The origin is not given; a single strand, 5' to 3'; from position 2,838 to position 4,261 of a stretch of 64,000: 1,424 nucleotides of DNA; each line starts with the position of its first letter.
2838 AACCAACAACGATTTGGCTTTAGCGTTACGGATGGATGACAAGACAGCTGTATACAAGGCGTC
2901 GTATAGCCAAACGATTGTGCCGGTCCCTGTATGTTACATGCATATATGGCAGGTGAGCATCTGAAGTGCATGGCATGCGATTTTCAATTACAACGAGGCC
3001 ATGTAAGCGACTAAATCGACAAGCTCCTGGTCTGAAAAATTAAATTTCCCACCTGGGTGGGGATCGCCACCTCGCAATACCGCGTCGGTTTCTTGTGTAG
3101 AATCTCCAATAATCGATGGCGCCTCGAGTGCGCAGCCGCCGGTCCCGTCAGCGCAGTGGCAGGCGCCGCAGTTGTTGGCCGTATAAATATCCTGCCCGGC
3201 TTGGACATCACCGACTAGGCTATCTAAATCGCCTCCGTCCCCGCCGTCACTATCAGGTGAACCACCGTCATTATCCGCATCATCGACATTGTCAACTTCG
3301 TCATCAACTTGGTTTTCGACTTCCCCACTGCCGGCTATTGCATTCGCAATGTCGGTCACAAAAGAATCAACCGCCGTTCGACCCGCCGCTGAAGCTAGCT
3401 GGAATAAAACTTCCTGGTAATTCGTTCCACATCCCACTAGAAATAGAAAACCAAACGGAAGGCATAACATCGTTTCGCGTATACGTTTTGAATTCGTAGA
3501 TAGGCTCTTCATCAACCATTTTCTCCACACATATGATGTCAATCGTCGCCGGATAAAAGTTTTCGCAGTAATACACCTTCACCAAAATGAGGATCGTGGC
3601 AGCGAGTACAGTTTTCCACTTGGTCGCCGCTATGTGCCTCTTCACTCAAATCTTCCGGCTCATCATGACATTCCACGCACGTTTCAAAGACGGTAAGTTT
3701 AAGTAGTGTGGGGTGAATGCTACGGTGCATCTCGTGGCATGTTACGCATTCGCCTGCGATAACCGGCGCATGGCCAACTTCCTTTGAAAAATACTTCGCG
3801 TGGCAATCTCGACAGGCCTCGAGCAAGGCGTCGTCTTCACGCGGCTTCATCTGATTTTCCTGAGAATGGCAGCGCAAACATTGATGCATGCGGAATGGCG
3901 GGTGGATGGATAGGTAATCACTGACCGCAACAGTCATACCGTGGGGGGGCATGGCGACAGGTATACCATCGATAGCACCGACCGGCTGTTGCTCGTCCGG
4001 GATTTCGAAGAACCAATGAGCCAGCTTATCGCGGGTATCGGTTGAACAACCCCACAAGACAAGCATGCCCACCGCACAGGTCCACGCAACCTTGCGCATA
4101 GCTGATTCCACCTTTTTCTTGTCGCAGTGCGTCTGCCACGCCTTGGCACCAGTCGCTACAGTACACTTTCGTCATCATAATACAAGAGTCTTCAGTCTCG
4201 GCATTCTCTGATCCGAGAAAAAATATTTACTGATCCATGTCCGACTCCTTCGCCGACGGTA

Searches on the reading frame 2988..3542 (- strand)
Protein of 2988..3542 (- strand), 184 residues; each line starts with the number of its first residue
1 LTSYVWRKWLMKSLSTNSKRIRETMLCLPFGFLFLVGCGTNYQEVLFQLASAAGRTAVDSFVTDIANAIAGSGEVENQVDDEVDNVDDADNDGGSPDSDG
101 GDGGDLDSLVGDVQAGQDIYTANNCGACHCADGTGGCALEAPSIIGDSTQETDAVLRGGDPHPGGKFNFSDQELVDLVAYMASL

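Call 42: search_protein_families(library=pfam, proteins=[window:2988-3542:-], max_evalue=0.001)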
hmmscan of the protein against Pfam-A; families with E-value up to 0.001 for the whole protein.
window:2988-3542:- (184 aa): 2 families
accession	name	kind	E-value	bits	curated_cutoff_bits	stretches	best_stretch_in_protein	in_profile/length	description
PF00034.26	Cytochrom_C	-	1.9e-07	32.8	21.3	0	113-147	1-33/90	Cytochrome c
PF13442.11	Cytochrome_CBB3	-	3e-07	31.1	27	1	112-181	2-68/68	Cytochrome C oxidase, cbb3-type, subunit III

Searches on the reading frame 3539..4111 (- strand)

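Call 42: search_protein_families(library=pfam, proteins=[window:3539-4111:-], max_evalue=0.001)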
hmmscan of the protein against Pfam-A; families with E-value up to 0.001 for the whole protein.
window:3539-4111:- (190 aa): 4 families
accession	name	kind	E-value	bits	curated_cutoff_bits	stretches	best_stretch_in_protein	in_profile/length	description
PF09699.15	Paired_CXXCH_1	-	1.1e-17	63.9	20.6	1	114-152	1-39/41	Doubled CXXCH motif (Paired_CXXCH_1)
PF14522.11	Cytochrome_C7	-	3e-05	24.2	24.8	0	98-173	14-67/67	Cytochrome c7 and related cytochrome c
PF14537.11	Cytochrom_c3_2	-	0.00013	22.8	25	0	121-175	8-67/79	Cytochrome c3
PF22113.1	Mtrc-MtrF_II-IV_dom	-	0.00027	21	30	0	143-175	7-38/176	Outer membrane cytochrome MtrC/MtrF-like, domains II/IV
